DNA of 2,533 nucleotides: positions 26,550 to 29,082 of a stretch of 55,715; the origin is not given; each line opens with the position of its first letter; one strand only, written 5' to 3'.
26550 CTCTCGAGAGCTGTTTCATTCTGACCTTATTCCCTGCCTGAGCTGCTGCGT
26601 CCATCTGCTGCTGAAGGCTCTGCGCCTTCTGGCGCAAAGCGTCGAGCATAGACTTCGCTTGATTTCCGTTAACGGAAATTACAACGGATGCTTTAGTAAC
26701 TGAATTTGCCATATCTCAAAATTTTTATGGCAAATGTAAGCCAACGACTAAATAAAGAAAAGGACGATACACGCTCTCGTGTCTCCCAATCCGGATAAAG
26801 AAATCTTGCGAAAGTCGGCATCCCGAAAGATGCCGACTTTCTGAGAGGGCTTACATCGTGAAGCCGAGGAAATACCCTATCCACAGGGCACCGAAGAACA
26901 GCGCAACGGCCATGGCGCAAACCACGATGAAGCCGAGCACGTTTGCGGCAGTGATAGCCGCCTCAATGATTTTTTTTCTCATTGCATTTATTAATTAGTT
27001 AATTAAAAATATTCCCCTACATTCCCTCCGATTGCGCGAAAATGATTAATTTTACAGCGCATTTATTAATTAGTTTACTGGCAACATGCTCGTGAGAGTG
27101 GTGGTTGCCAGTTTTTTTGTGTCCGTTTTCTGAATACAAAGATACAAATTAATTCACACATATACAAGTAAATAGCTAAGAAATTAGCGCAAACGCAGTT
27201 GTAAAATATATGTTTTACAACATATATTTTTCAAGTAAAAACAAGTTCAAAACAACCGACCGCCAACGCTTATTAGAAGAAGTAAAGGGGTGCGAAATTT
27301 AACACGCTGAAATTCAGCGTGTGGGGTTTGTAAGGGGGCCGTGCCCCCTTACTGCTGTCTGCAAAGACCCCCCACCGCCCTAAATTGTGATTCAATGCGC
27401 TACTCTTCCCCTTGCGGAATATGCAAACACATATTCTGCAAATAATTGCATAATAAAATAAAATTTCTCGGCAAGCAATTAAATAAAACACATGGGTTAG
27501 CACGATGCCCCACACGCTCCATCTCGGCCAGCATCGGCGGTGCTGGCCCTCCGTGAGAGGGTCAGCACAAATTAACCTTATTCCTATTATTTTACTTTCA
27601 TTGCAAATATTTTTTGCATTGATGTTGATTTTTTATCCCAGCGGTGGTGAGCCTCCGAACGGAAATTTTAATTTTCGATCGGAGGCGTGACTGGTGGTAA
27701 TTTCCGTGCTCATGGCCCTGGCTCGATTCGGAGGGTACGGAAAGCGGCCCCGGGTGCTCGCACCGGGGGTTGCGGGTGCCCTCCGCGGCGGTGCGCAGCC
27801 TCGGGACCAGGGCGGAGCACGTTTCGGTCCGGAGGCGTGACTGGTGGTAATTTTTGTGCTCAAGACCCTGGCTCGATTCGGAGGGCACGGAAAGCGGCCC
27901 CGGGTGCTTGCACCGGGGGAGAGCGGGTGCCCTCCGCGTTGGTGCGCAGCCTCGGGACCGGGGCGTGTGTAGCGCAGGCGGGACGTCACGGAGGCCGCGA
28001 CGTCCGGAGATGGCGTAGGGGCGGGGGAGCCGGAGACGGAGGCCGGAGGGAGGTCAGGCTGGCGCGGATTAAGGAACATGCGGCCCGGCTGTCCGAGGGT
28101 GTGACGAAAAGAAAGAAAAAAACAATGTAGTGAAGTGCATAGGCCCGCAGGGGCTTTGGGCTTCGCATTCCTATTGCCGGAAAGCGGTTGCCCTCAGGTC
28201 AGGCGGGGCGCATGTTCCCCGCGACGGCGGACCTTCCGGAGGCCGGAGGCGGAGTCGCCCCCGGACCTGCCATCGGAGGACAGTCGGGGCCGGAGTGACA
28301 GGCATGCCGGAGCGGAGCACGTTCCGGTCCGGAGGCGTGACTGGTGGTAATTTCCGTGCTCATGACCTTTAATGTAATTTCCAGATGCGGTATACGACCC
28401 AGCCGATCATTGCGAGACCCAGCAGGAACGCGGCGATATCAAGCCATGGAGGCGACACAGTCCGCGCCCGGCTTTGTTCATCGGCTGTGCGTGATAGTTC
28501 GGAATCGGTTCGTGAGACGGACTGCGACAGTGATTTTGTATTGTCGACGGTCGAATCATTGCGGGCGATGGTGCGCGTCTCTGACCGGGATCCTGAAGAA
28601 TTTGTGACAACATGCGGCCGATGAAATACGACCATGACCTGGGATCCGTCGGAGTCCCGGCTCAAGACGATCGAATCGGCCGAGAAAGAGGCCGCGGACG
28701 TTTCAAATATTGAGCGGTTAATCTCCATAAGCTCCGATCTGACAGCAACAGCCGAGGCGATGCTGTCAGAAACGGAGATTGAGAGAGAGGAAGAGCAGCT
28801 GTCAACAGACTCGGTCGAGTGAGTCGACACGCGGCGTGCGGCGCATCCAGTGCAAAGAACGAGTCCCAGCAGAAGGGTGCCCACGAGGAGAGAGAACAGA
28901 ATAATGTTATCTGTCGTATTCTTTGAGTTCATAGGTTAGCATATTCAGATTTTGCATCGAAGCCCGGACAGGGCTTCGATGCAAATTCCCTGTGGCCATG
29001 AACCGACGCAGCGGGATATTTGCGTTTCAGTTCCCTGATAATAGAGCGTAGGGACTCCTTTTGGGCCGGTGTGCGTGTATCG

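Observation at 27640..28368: Tandem ~150-nt G+C-rich structured repeats in a protein-free gap of the prophage late region: candidate novel phage non-coding RNA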

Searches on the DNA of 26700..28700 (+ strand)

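Call 7: search_rna_families(source=window, start=26900, end=28500, threshold=evalue, max_evalue=10, show_alignments=3)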
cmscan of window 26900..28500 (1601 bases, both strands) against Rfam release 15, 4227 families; matches with E-value up to 10: 3.
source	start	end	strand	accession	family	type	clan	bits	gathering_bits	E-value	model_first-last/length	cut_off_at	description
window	27558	27649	-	RF02615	BSR0626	Gene; sRNA;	-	18.9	155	1.9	1-128/128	no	Brucella sRNA 0626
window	27181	27275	-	RF03480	mir-1284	Gene; miRNA;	-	17.5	80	7.6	1-92/92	no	mir-1284 microRNA precursor family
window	27581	27816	+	RF00064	HgcG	Gene; snRNA; snoRNA; HACA-box;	-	13.6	77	0.46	1-276/276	no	HgcG RNA (Pab40)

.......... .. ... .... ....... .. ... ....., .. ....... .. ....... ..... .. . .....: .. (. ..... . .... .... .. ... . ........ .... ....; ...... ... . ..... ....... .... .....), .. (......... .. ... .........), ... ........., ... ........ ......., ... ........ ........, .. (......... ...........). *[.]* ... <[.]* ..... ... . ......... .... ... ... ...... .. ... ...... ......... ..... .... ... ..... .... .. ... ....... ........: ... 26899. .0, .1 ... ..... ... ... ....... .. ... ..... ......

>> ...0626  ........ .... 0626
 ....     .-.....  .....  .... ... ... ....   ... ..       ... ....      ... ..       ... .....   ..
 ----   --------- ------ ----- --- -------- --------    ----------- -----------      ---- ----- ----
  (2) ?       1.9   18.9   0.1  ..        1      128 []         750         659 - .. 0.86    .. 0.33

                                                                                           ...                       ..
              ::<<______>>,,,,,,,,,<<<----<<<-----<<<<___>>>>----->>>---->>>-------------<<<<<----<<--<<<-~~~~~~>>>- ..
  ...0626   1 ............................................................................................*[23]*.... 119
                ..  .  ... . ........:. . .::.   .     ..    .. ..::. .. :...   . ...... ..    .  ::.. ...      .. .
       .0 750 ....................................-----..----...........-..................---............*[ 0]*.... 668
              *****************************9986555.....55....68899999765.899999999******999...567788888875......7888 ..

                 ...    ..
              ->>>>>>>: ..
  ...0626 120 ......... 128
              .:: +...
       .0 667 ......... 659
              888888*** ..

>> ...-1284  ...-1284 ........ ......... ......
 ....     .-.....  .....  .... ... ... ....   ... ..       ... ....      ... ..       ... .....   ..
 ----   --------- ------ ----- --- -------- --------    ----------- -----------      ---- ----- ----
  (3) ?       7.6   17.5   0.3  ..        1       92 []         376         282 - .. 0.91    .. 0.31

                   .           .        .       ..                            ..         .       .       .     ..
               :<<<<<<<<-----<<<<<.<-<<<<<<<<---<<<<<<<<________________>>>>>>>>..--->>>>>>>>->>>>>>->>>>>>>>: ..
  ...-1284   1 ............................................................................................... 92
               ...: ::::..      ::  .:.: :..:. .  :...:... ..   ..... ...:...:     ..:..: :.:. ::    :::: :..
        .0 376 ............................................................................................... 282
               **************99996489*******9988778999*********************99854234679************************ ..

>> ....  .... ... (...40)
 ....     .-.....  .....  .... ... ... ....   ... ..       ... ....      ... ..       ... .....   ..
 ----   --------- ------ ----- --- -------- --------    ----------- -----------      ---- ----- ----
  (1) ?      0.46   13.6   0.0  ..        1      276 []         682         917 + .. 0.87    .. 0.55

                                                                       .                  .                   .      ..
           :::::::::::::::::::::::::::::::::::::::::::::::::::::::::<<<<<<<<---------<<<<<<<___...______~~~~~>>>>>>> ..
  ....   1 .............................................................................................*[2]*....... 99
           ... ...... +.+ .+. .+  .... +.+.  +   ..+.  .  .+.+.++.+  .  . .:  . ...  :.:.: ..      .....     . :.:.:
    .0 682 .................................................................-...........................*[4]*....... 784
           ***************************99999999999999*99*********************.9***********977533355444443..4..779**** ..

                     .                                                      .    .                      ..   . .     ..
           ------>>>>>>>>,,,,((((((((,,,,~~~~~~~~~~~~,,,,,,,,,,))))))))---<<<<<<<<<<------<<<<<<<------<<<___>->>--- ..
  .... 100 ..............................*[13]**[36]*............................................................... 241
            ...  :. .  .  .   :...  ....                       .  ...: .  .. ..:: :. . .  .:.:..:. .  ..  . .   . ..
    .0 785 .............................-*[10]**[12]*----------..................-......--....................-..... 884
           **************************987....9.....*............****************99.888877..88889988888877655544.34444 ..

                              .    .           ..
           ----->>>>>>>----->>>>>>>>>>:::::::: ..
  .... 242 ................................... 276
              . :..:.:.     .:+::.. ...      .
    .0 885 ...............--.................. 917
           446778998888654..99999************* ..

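Call 8: search_dna_similar(query=window:26983-28368:+, collection=phages, mode=distant, max_rows=30)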
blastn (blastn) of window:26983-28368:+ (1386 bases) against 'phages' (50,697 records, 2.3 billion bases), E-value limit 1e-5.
No match.

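Call 88: search_with_rna_model(model_id=R1, source=window, start=26700, end=28700, filters=off, max_evalue=10, show_alignments=3)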
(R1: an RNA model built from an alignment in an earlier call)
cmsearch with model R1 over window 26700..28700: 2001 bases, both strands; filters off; matches with E-value up to 10: 64.
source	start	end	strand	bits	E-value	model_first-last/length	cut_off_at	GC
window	28256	28338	-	8.6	0.0039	1-291/291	no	0.73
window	27295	27328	+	8.5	0.0041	1-291/291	no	0.41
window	27649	27687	+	6.7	0.014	1-291/291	no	0.49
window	28306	28332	+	6.6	0.015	1-291/291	no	0.78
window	27941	28018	+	6.3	0.019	1-291/291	no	0.74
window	27540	27567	+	6.2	0.019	1-291/291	no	0.68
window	27541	27568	-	6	0.023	1-291/291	no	0.68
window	27797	27836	+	5.8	0.025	1-291/291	no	0.73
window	26811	26841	-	5.7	0.026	1-291/291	no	0.52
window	27746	27770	+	5.5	0.031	1-291/291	no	0.84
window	26810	26840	+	4.8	0.051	1-291/291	no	0.52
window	27203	27231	-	4.7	0.052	1-291/291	no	0.1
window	27650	27688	-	4.3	0.07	1-291/291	no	0.46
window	27896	27920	+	3.8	0.097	1-291/291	no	0.8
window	27981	28006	-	3.1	0.16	1-291/291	no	0.77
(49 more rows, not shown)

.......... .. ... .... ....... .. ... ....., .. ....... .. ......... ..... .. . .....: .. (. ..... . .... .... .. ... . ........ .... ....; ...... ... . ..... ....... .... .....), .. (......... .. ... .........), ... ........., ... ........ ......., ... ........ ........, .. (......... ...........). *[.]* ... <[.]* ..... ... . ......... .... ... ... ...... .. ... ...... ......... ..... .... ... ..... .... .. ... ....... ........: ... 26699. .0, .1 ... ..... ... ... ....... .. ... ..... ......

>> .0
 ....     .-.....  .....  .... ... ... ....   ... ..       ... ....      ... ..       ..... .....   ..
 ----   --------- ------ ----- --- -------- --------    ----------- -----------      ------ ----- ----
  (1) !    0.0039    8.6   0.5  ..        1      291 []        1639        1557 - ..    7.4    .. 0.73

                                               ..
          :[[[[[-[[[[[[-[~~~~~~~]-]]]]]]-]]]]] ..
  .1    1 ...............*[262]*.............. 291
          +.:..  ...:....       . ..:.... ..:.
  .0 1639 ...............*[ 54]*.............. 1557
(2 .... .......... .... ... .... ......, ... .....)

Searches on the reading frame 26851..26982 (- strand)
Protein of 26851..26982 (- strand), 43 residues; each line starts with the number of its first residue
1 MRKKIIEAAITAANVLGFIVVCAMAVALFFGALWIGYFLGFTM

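Call 13: search_protein_families(library=phrogs, proteins=[window:26854-26982:-])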
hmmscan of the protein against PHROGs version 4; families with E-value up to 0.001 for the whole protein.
window:26854-26982:- (43 aa): 0 families

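Call 17: find_encoding_contigs(protein=window:26851-26982:-, flank=6000, max_places=10)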
Protein window:26851-26982:- (43 aa): 5 contigs read that carry it; 5 places shown.
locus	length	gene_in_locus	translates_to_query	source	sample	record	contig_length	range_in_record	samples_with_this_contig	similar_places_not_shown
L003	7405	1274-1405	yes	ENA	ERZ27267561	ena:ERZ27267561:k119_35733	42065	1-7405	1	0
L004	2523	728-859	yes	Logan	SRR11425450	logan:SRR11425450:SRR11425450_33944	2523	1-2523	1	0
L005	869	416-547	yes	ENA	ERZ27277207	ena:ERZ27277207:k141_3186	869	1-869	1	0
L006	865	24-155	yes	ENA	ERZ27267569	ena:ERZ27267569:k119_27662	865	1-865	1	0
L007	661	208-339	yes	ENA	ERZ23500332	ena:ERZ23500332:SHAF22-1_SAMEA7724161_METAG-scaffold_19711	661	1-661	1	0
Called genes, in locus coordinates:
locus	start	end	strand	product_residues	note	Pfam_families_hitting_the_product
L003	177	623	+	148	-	-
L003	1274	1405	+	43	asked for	-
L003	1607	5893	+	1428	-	PF10145:PhageMin_Tail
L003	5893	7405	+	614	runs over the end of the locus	-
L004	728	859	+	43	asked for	-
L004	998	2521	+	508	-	?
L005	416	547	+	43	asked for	-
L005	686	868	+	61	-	?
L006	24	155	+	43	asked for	-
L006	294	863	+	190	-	?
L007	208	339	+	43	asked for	-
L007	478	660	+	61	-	?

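Call 79: search_protein_families(library=pfam, proteins=[window:26854-26982:-], max_evalue=1)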
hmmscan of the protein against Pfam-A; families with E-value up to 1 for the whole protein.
window:26854-26982:- (43 aa): 2 families
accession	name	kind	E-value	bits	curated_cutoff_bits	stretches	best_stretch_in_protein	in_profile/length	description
PF09472.15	MtrF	-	0.12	12.3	22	1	2-34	29-61/62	Tetrahydromethanopterin S-methyltransferase, F subunit (MtrF)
PF11014.13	DUF2852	-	0.56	10.8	22.5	1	7-37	6-36/116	Protein of unknown function (DUF2852)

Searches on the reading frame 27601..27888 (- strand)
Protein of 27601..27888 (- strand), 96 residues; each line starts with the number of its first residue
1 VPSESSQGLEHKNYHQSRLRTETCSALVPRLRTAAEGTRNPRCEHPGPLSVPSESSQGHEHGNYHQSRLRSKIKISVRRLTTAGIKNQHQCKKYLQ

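Call 79: search_protein_families(library=pfam, proteins=[window:27601-27888:-], max_evalue=1)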
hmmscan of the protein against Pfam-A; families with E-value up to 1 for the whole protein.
window:27601-27888:- (96 aa): 0 families

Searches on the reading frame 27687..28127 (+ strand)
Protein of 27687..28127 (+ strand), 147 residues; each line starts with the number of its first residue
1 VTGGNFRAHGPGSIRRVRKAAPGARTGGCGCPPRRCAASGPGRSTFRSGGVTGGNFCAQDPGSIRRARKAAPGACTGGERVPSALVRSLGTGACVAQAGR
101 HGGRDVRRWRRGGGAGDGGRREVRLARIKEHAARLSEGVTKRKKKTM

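Call 79: search_protein_families(library=pfam, proteins=[window:27687-28127:+], max_evalue=1)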
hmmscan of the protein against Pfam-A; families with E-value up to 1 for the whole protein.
window:27687-28127:+ (147 aa): 0 families

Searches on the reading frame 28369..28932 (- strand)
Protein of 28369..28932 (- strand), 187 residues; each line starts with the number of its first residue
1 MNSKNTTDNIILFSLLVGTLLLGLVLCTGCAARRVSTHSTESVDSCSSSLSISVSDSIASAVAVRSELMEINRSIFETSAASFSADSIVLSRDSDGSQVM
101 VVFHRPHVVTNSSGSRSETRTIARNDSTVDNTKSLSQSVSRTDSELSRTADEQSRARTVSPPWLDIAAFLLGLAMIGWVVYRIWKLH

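Call 12: find_related_loci(query=window:28372-28932:-, collection=viral_contigs, flank=6000)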
Query window:28372-28932:- (187 aa) in viral_contigs; peptide patterns used: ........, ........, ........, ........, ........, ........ (x = any residue, [..] = any of these).
10 stretches matched a pattern, but none encodes a relative of the query by tblastn (E <= 1e-3).

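Call 13: search_protein_families(library=phrogs, proteins=[window:28372-28932:-])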
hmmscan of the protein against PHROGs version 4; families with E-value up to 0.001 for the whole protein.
window:28372-28932:- (187 aa): 0 families

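Call 14: search_protein_families(library=pfam, proteins=[window:28372-28932:-], max_evalue=0.01)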
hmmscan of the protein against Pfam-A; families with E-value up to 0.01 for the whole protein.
window:28372-28932:- (187 aa): 0 families

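Call 16: find_encoding_contigs(protein=window:28369-28932:-, flank=6000, max_places=10)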
Protein window:28369-28932:- (187 aa): 2 contigs read that carry it; 2 places shown.
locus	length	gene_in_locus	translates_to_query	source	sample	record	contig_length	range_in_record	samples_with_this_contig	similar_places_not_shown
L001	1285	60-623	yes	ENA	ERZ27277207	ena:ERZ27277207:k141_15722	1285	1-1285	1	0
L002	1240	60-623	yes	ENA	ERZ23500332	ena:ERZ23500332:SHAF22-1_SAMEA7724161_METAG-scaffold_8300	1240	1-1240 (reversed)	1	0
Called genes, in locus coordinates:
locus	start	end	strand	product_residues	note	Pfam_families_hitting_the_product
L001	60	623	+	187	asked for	-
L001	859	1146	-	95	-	-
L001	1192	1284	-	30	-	?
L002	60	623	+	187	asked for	-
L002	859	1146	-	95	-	-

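Call 43: find_homologous_proteins(query=window:28372-28932:-, max_evalue=0.00001)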
Query window:28372-28932:- (187 aa): 1 proteins with E <= 0.00001 among 507 candidates.
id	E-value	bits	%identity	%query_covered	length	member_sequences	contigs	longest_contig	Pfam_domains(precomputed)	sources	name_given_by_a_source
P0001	1.4e-109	381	100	100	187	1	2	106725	-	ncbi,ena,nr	ncbi:MAG: hypothetical protein HDS67_02200 [Bacteroidales bacterium]|nr:hypothetical protein [Bacter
